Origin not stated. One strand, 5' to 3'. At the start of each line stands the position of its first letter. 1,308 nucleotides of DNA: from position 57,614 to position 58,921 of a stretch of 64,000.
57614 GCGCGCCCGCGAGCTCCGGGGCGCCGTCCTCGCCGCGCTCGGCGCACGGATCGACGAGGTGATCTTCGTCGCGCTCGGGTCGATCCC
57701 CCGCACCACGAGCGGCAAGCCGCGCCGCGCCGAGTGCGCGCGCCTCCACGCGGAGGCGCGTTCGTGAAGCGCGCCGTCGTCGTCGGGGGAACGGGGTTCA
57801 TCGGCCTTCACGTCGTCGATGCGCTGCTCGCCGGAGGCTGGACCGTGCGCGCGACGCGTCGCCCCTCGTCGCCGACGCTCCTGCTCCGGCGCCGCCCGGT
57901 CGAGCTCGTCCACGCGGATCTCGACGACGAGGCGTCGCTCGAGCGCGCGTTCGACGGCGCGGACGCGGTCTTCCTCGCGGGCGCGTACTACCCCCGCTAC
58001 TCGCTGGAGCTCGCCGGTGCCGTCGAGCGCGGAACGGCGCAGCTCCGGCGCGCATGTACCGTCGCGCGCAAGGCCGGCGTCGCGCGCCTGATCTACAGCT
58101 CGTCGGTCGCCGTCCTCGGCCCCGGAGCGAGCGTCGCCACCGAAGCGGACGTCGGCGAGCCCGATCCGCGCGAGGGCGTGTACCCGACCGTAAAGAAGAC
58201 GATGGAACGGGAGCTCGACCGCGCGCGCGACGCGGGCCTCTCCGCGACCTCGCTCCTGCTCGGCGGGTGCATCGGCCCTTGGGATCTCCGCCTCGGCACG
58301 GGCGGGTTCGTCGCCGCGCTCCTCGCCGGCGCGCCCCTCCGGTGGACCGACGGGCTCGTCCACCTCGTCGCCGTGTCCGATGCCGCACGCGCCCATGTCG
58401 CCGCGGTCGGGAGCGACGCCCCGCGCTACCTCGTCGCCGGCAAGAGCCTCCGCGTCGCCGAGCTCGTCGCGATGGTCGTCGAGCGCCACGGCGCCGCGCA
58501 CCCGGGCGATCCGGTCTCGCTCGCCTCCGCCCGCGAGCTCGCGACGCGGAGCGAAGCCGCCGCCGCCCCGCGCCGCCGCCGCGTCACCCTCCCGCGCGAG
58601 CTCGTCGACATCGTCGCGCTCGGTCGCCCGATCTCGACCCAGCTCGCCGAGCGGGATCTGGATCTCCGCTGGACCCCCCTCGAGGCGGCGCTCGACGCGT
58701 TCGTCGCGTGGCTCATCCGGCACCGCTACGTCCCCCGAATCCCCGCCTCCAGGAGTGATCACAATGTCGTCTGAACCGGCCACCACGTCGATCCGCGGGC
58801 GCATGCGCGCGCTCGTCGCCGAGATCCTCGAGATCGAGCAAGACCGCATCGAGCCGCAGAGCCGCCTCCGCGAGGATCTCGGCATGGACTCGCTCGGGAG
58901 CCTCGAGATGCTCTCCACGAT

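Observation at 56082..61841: Translationally coupled five-gene acyl-tailoring cassette: FAAL, SDR reductase/epimerase, ACP, acyl-ACP dehydrogenase, B12-radical SAM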

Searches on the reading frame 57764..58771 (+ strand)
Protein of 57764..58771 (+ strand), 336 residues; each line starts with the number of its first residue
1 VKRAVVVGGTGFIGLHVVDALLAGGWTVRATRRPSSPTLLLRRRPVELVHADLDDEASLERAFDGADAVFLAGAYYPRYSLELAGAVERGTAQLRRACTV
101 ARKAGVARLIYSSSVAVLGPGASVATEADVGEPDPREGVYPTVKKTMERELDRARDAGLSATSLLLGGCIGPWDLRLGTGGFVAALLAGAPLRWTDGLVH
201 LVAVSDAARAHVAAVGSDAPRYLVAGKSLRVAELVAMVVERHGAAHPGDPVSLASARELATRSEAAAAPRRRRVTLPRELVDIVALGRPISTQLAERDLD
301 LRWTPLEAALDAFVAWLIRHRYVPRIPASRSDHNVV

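Call 8: search_protein_families(library=pfam, proteins=[window:57764-58771:+], max_evalue=0.01)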
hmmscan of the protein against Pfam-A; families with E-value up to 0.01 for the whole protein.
window:57764-58771:+ (336 aa): 6 families
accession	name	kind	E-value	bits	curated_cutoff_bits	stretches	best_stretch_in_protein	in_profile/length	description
PF01370.27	Epimerase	-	9.1e-26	91.2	20.9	1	5-217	2-227/240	NAD dependent epimerase/dehydratase family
PF13460.12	NAD_binding_10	-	1.7e-16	61.1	27.2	1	8-120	1-104/184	NAD(P)H-binding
PF05368.20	NmrA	-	4e-16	59.9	27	1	2-114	3-107/298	NmrA-like family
PF01073.25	3Beta_HSD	-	2.7e-13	50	22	1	5-167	1-173/280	3-beta hydroxysteroid dehydrogenase/isomerase family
PF16363.11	GDP_Man_Dehyd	-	2.8e-06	27.5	27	1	6-119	2-134/332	GDP-mannose 4,6 dehydratase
PF04321.23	RmlD_sub_bind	-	0.0013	18.4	27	1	4-150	3-135/287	RmlD substrate binding domain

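Call 9: search_protein_families(library=ncbifam, proteins=[window:57764-58771:+], max_evalue=0.01)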
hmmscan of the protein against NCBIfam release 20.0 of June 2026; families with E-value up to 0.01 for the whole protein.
window:57764-58771:+ (336 aa): 11 families
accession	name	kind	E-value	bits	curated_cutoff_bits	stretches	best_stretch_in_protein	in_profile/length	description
TIGR03466.1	HpnA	hypoth_equivalog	3.7e-39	134.5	367.65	1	3-322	2-326/327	hopanoid-associated sugar epimerase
NF052578.1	StrlDmthSdmBMthl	equivalog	5.3e-19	69.1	600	1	4-322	3-327/328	sterol demethylase protein SdmB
NF042422.1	oxyalk_red_OleD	equivalog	3.2e-13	49.7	580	1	4-229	3-229/329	2-alkyl-3-oxoalkanoate reductase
TIGR01179.1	galE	equivalog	7.9e-09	34.8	262.3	1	5-157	3-162/332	UDP-glucose 4-epimerase GalE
NF042423.1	oxyalk_red_Shew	equivalog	4.2e-08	32.6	580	1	2-215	9-221/331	2-alkyl-3-oxoalkanoate reductase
NF058621.1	DiazavRedAvaA7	equivalog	2.3e-06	27.4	400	1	3-219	2-223/304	3-diazoavenalumate denitrifying reductase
TIGR04180.1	EDH_00030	hypoth_equivalog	8.5e-05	21.8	475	1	5-124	2-131/297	NAD-dependent 4,6-dehydratase LegB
NF006035.0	PRK08177.1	equivalog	0.00076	19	251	1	1-61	4-65/228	SDR family oxidoreductase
NF043036.1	ErythonDh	equivalog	0.0022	17.3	325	1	4-123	3-134/321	D-erythronate dehydrogenase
NF005893.0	PRK07856.1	equivalog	0.0026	17.1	255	1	2-65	10-70/255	SDR family oxidoreductase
NF041293.1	G6PDh_Azf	equivalog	0.0061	16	400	1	5-119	5-120/252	NAD-dependent glucose-6-phosphate dehydrogenase Azf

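Call 28: search_solved_structures(query=window:57764-58771:+, max_evalue=0.00001)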
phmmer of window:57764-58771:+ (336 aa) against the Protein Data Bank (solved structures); distinct sequences matched with E-value up to 0.00001: 16.
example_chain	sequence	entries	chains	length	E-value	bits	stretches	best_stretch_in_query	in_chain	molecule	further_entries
2x4g_A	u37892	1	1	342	4e-17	65.8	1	5-316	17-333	NUCLEOSIDE-DIPHOSPHATE-SUGAR EPIMERASE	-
3wj7_A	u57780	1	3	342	6.2e-17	65.2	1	5-320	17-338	Putative oxidoreductase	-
6wjb_A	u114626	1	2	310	7.4e-12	48.5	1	2-172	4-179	NAD-dependent epimerase/dehydratase family protein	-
6wj9_A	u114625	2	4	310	2.5e-11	46.7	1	2-172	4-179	NAD-dependent epimerase/dehydratase family protein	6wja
8fet_A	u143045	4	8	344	2e-08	37.2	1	1-117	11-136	3-deoxyanthocyanidin synthase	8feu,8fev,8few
2rh8_A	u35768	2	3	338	6.4e-08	35.6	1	2-118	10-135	Anthocyanidin reductase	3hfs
8fio_A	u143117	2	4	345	7.3e-08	35.4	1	1-116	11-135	Epimerase domain-containing protein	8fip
4zrm_A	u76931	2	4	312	1.9e-07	34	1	5-214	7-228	UDP-glucose 4-epimerase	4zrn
6jkg_A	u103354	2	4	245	1.6e-06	31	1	2-179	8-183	Sterol-4-alpha-carboxylate 3-dehydrogenase, decarboxylating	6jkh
8rdg_A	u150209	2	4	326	1.8e-06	30.8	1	3-148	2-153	SDR family NAD(P)-dependent oxidoreductase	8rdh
2p5u_A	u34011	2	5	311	2.2e-06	30.5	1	3-247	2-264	UDP-glucose 4-epimerase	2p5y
8rdi_A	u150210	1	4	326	4e-06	29.7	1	3-136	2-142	SDR family NAD(P)-dependent oxidoreductase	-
2wm3_A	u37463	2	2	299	6.1e-06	29.1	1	2-113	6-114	NMRA-LIKE FAMILY DOMAIN CONTAINING PROTEIN 1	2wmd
2exx_A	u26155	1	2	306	6.4e-06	29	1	2-113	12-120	HSCARG protein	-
2p4h_X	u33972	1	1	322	7.1e-06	28.8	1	3-220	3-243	Vestitone reductase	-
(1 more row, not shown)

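Call 60: find_homologous_proteins(query=window:57764-58771:+, max_evalue=0.00001)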
Query window:57764-58771:+ (336 aa): 111 proteins with E <= 0.00001 among 8000 candidates.
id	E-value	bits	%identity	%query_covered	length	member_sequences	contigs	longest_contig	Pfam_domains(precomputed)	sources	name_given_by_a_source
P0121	2.5e-210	716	100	100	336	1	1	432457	PF16363.12,PF05368.20,PF01073.26,PF13460.13,PF01370.28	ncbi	-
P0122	2.6e-129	449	65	99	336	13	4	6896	PF16363.12,PF05368.20,PF01073.26,PF13460.13,PF01370.28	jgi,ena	-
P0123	2.8e-129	449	66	99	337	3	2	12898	PF16363.12,PF05368.20,PF01073.26,PF13460.13,PF01370.28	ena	-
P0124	1.1e-126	441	64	100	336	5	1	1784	PF16363.12,PF05368.20,PF01073.26,PF13460.13,PF01370.28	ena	-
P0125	1.3e-119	417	62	100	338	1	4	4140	PF05368.20,PF01073.26,PF13460.13,PF01370.28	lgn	-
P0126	1.7e-117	411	62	98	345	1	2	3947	PF16363.12,PF05368.20,PF01073.26,PF13460.13,PF01370.28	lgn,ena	-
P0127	3.9e-96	340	56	94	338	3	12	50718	PF01073.26,PF13460.13,PF01370.28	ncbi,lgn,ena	-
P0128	4.5e-93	330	54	99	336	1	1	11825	PF05368.20,PF01073.26,PF13460.13,PF01370.28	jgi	jgi:dihydroflavonol-4-reductase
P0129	6.3e-91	323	52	97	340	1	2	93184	PF05368.20,PF01073.26,PF13460.13,PF01370.28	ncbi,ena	-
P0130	1.2e-90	322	52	96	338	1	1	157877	PF16363.12,PF05368.20,PF01073.26,PF13460.13,PF01370.28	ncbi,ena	-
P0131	2.6e-90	321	51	99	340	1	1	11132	PF05368.20,PF01073.26,PF07993.19,PF13460.13,PF01370.28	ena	-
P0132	2.5e-89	318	53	97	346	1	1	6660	PF05368.20,PF01073.26,PF13460.13,PF01370.28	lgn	-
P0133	2.7e-89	318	54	95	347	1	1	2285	PF04321.24,PF05368.20,PF01073.26,PF13460.13,PF01370.28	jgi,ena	-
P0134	4.1e-89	317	49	96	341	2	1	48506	PF16363.12,PF05368.20,PF01073.26,PF13460.13,PF01370.28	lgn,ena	-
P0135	7.0e-89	316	49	99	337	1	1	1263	PF05368.20,PF01073.26,PF13460.13,PF01370.28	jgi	jgi:dihydroflavonol-4-reductase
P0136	1.2e-88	316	52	96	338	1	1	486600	PF05368.20,PF01073.26,PF13460.13,PF01370.28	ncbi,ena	-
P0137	1.4e-88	315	54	94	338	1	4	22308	PF05368.20,PF01073.26,PF13460.13,PF01370.28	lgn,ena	-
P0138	2.4e-88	315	49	97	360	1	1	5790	PF05368.20,PF01073.26,PF13460.13,PF01370.28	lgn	-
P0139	4.3e-88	314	51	96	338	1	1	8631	PF05368.20,PF01073.26,PF07993.19,PF13460.13,PF01370.28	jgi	jgi:dihydroflavonol-4-reductase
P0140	7.2e-88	313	51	99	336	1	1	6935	PF05368.20,PF01073.26,PF13460.13,PF01370.28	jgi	jgi:dihydroflavonol-4-reductase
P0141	1.1e-87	313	51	96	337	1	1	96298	PF04321.24,PF16363.12,PF05368.20,PF01073.26,PF07993.19,PF13460.13,PF01370.28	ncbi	-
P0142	3.0e-87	311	54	94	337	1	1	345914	PF05368.20,PF01073.26,PF13460.13,PF01370.28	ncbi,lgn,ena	-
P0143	2.1e-86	308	49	98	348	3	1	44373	PF16363.12,PF05368.20,PF01073.26,PF07993.19,PF13460.13,PF01370.28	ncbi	-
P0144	2.7e-86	308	50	96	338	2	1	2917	PF04321.24,PF16363.12,PF05368.20,PF01073.26,PF07993.19,PF13460.13,PF01370.28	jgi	jgi:dihydroflavonol-4-reductase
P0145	8.5e-86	306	51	96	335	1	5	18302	PF16363.12,PF05368.20,PF01073.26,PF07993.19,PF13460.13,PF01370.28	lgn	-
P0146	9.9e-86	306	49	99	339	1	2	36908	PF05368.20,PF01073.26,PF13460.13,PF01370.28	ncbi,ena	-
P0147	2.2e-85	305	48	96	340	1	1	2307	PF16363.12,PF05368.20,PF01073.26,PF07993.19,PF13460.13,PF01370.28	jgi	jgi:dihydroflavonol-4-reductase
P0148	3.6e-85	304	47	98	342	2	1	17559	PF05368.20,PF01073.26,PF13460.13,PF01370.28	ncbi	-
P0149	4.2e-85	304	48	97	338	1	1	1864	PF05368.20,PF01073.26,PF07993.19,PF13460.13,PF01370.28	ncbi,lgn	-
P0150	5.1e-85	304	50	99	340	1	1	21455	PF04321.24,PF16363.12,PF05368.20,PF01073.26,PF07993.19,PF13460.13,PF01370.28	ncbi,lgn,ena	-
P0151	5.5e-85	304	50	96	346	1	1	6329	PF01073.26,PF13460.13,PF01370.28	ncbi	-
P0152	1.4e-84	302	49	96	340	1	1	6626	PF16363.12,PF05368.20,PF01073.26,PF07993.19,PF13460.13,PF01370.28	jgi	-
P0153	1.5e-84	302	49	96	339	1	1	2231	PF16363.12,PF05368.20,PF01073.26,PF13460.13,PF01370.28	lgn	-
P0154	3.0e-84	301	50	96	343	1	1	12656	PF16363.12,PF05368.20,PF01073.26,PF13460.13,PF01370.28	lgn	-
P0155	6.6e-84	300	49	99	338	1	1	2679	PF05368.20,PF01073.26,PF07993.19,PF13460.13,PF01370.28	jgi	-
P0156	7.0e-84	300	49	97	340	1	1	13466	PF16363.12,PF05368.20,PF01073.26,PF13460.13,PF01370.28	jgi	-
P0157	7.1e-84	300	50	97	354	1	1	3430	PF05368.20,PF01073.26,PF13460.13,PF01370.28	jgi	jgi:dihydroflavonol-4-reductase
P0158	8.9e-84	300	48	99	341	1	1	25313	PF16363.12,PF05368.20,PF01073.26,PF07993.19,PF13460.13,PF01370.28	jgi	jgi:dihydroflavonol-4-reductase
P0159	1.7e-83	299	50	99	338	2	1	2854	PF04321.24,PF16363.12,PF05368.20,PF01073.26,PF07993.19,PF13460.13,PF01370.28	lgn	-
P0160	1.8e-83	299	48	100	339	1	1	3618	PF16363.12,PF02719.22,PF05368.20,PF01073.26,PF07993.19,PF13460.13,PF01370.28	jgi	jgi:dihydroflavonol-4-reductase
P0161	2.0e-83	299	48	96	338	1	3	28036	PF05368.20,PF01073.26,PF07993.19,PF13460.13,PF01370.28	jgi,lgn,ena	-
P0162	6.9e-83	297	49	99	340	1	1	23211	PF05368.20,PF01073.26,PF13460.13,PF01370.28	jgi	jgi:dihydroflavonol-4-reductase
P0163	8.0e-83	297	47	99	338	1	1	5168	PF04321.24,PF16363.12,PF05368.20,PF01073.26,PF07993.19,PF13460.13,PF01370.28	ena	-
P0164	1.9e-82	295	48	98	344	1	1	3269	PF05368.20,PF01073.26,PF07993.19,PF13460.13,PF01370.28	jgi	jgi:dihydroflavonol-4-reductase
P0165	2.5e-82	295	50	97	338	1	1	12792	PF05368.20,PF01073.26,PF07993.19,PF13460.13,PF01370.28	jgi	jgi:dihydroflavonol-4-reductase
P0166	2.5e-82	295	49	100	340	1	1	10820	PF05368.20,PF01073.26,PF13460.13,PF01370.28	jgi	jgi:dihydroflavonol-4-reductase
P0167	2.9e-82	295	49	96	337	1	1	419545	PF05368.20,PF01073.26,PF07993.19,PF13460.13,PF01370.28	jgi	jgi:dihydroflavonol-4-reductase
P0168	3.6e-82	294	48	96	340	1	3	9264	PF16363.12,PF05368.20,PF01073.26,PF07993.19,PF13460.13,PF01370.28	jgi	jgi:dihydroflavonol-4-reductase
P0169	1.1e-81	293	48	97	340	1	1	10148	PF16363.12,PF05368.20,PF01073.26,PF07993.19,PF13460.13,PF01370.28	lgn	-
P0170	1.2e-81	293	51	97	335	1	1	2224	PF16363.12,PF05368.20,PF01073.26,PF13460.13,PF01370.28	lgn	-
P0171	2.2e-81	292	43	99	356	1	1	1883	PF04321.24,PF16363.12,PF05368.20,PF01073.26,PF13460.13,PF01370.28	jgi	jgi:dihydroflavonol-4-reductase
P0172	3.5e-81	291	50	96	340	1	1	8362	PF16363.12,PF05368.20,PF01073.26,PF07993.19,PF13460.13,PF01370.28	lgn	-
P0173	3.5e-81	291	48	96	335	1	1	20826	PF16363.12,PF05368.20,PF01073.26,PF13460.13,PF01370.28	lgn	-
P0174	4.7e-81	291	50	96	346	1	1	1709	PF16363.12,PF05368.20,PF01073.26,PF07993.19,PF13460.13,PF01370.28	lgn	-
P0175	7.7e-81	290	47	99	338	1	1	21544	PF05368.20,PF01073.26,PF13460.13,PF01370.28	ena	-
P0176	1.7e-80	289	50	96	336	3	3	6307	PF05368.20,PF01073.26,PF07993.19,PF13460.13,PF01370.28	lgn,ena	-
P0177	2.0e-80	289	48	96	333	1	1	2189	PF05368.20,PF01073.26,PF07993.19,PF13460.13,PF01370.28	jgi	jgi:dihydroflavonol-4-reductase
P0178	2.1e-80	289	48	97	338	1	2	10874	PF05368.20,PF01073.26,PF07993.19,PF13460.13,PF01370.28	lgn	-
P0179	2.1e-80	289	49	96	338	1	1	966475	PF16363.12,PF05368.20,PF01073.26,PF13460.13,PF01370.28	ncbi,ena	-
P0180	6.5e-80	287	47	97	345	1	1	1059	PF16363.12,PF05368.20,PF01073.26,PF13460.13,PF01370.28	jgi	jgi:dihydroflavonol-4-reductase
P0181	6.8e-80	287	49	99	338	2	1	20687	PF16363.12,PF05368.20,PF01073.26,PF07993.19,PF13460.13,PF01370.28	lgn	-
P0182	1.3e-79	286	47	99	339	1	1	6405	PF05368.20,PF01073.26,PF13460.13,PF01370.28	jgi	jgi:dihydroflavonol-4-reductase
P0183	2.2e-79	285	54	85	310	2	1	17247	PF05368.20,PF01073.26,PF13460.13,PF01370.28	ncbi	-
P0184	2.4e-79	285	45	99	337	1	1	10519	PF16363.12,PF05368.20,PF01073.26,PF07993.19,PF13460.13,PF01370.28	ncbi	-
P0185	2.9e-79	285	46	99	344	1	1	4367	PF16363.12,PF05368.20,PF01073.26,PF07993.19,PF13460.13,PF01370.28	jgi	jgi:dihydroflavonol-4-reductase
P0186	3.9e-79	284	48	99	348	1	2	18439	PF16363.12,PF05368.20,PF01073.26,PF07993.19,PF13460.13,PF01370.28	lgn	-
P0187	1.1e-78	283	50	99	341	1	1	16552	PF05368.20,PF01073.26,PF13460.13,PF01370.28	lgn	-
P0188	1.4e-78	283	47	96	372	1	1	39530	PF05368.20,PF01073.26,PF07993.19,PF13460.13,PF01370.28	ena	-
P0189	1.5e-78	282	43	96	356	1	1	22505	PF04321.24,PF16363.12,PF05368.20,PF01073.26,PF13460.13,PF01370.28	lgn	-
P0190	2.7e-78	282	46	98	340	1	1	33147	PF16363.12,PF05368.20,PF01073.26,PF07993.19,PF13460.13,PF01370.28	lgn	-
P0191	9.2e-78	280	46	96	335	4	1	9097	PF05368.20,PF01073.26,PF07993.19,PF13460.13,PF01370.28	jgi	jgi:dihydroflavonol-4-reductase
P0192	4.6e-77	278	48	96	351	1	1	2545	PF05368.20,PF01073.26,PF13460.13,PF01370.28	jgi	jgi:dihydroflavonol-4-reductase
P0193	4.8e-77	278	47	96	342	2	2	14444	PF05368.20,PF01073.26,PF13460.13,PF01370.28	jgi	jgi:dihydroflavonol-4-reductase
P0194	2.3e-76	275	48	96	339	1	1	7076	PF16363.12,PF05368.20,PF01073.26,PF07993.19,PF13460.13,PF01370.28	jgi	jgi:dihydroflavonol-4-reductase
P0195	3.3e-76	275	47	96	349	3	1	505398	PF05368.20,PF01073.26,PF07993.19,PF13460.13,PF01370.28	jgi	jgi:dihydroflavonol-4-reductase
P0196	5.0e-76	274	47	96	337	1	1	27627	PF16363.12,PF05368.20,PF01073.26,PF13460.13,PF01370.28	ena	-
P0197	5.1e-76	274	49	90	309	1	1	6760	PF05368.20,PF01073.26,PF13460.13,PF01370.28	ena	-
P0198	1.1e-75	273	50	96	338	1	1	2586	PF16363.12,PF05368.20,PF01073.26,PF13460.13,PF01370.28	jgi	-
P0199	1.2e-75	273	50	99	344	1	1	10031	PF04321.24,PF16363.12,PF05368.20,PF01073.26,PF13460.13,PF01370.28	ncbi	-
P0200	5.7e-75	271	46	96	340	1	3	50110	PF05368.20,PF01073.26,PF13460.13,PF01370.28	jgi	jgi:dihydroflavonol-4-reductase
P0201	1.2e-74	270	46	99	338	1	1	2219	PF16363.12,PF05368.20,PF01073.26,PF07993.19,PF13460.13,PF01370.28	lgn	-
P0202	4.3e-74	268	45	97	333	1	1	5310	PF05368.20,PF01073.26,PF07993.19,PF13460.13,PF01370.28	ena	-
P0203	2.9e-72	262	48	99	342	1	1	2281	PF05368.20,PF01073.26,PF13460.13,PF01370.28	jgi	jgi:dihydroflavonol-4-reductase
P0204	4.7e-72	261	48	96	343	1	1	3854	PF05368.20,PF01073.26,PF13460.13,PF01370.28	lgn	-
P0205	5.5e-72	261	47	93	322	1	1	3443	PF05368.20,PF01073.26,PF13460.13,PF01370.28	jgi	jgi:dihydroflavonol-4-reductase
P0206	7.2e-71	257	47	96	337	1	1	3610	PF04321.24,PF05368.20,PF01073.26,PF13460.13,PF01370.28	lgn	-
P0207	4.7e-67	245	53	72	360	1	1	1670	PF16363.12,PF05368.20,PF01073.26,PF13460.13,PF01370.28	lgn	-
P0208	2.5e-66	242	47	96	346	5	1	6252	PF01073.26,PF13460.13,PF01370.28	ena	-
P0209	7.6e-64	234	47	89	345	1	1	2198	PF05368.20,PF01073.26,PF07993.19,PF13460.13,PF01370.28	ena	-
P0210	8.3e-59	218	42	96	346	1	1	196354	PF16363.12,PF05368.20,PF01073.26,PF13460.13,PF01370.28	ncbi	ncbi:MAG: NAD-dependent epimerase/dehydratase family protein [Myxococcota bacterium]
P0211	4.0e-58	215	43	99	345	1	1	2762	PF05368.20,PF01073.26,PF13460.13,PF01370.28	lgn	-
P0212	1.0e-55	207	43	96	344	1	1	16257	PF05368.20,PF01073.26,PF13460.13,PF01370.28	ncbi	-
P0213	1.5e-55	207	42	96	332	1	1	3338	PF05368.20,PF01073.26,PF13460.13,PF01370.28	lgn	-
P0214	8.7e-55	204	40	97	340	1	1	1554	PF16363.12,PF05368.20,PF01073.26,PF13460.13,PF01370.28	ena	-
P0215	1.6e-53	200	54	61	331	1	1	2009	PF05368.20,PF01073.26,PF07993.19,PF13460.13,PF01370.28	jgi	jgi:hypothetical protein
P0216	2.1e-53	200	39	97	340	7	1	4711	PF04321.24,PF16363.12,PF05368.20,PF01073.26,PF07993.19,PF13460.13,PF01370.28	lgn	-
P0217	2.8e-50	190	52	55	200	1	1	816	PF05368.20,PF01073.26,PF13460.13,PF01370.28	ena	-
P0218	1.2e-46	178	38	96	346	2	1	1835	PF05368.20,PF01073.26,PF13460.13,PF01370.28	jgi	-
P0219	1.4e-45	174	38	96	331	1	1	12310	PF04321.24,PF16363.12,PF05368.20,PF01073.26,PF13460.13,PF01370.28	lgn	-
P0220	2.2e-41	160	38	96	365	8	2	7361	PF04321.24,PF16363.12,PF05368.20,PF01073.26,PF07993.19,PF13460.13,PF01370.28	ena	-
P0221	9.5e-41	158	36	96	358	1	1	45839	PF05368.20,PF01073.26,PF13460.13,PF01370.28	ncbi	-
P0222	3.4e-40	156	37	96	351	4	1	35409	PF16363.12,PF05368.20,PF01073.26,PF07993.19,PF13460.13,PF01370.28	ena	-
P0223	2.2e-30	124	34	96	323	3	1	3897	PF16363.12,PF05368.20,PF01073.26,PF07993.19,PF13460.13,PF01370.28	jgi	jgi:dihydroflavonol-4-reductase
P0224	2.9e-24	104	32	96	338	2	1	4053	PF05368.20,PF01073.26,PF13460.13,PF01370.28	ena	-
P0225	2.8e-20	91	27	96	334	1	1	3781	PF04321.24,PF16363.12,PF02719.22,PF05368.20,PF01073.26,PF07993.19,PF13460.13,PF01370.28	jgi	jgi:dihydroflavonol-4-reductase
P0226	1.4e-16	79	35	51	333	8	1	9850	PF04321.24,PF16363.12,PF02719.22,PF05368.20,PF01073.26,PF07993.19,PF13460.13,PF01370.28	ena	-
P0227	7.1e-12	63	32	67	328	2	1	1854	PF04321.24,PF16363.12,PF05368.20,PF01073.26,PF07993.19,PF13460.13,PF01370.28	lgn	-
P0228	1.3e-10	59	28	94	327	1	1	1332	PF04321.24,PF16363.12,PF02719.22,PF05368.20,PF01073.26,PF07993.19,PF13460.13,PF00106.32,PF01370.28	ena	-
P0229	2.9e-8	52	45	33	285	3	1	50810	PF05368.20,PF13460.13,PF01370.28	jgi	jgi:uncharacterized protein YbjT (DUF2867 family)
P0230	2.7e-7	48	31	69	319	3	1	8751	PF04321.24,PF16363.12,PF02719.22,PF05368.20,PF01073.26,PF07993.19,PF13460.13,PF01370.28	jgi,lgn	jgi:nucleoside-diphosphate-sugar epimerase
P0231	9.2e-7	47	41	29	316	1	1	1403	PF05368.20,PF13460.13,PF01370.28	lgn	-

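Call 68: predict_structure(alignment_id=A2)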
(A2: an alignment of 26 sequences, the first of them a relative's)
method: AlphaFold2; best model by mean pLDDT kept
length: 336 residues; sequences in the alignment: 26
mean_pLDDT: 94.0   pTM: 0.92
mean pLDDT of the five models: 94.0, 94.0, 93.9, 93.7, 92.6
residues with pLDDT >= 90: 295; 70-90: 31; 50-70: 3; < 50: 7
segments of 3 or more residues with pLDDT < 50: 330-336
pLDDT, mean of each block of 10 residues (from residue 1): 95 97 98 87 92 97 98 92 97 98 98 97 96 97 98 98 98 87 93 94 98 98 97 97 95 96 96 90 95 98 98 96 75 40
secondary structure, 60 per line:
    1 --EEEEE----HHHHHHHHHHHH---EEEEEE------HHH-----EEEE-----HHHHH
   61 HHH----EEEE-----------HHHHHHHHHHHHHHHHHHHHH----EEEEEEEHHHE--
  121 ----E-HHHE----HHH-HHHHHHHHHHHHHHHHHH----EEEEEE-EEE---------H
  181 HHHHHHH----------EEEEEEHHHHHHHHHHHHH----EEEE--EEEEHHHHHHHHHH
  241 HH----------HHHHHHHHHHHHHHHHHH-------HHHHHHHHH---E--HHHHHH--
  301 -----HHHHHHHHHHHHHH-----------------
elements in order: E3-7 H12-23 E27-32 E47-50 H56-63 E68-71 H83-103 E108-114 H139-156 E161-166 E168-170 H180-187 E198-203 H204-216 E221-224 E227-230 H231-242 H253-270 H278-286 H293-298 H306-319
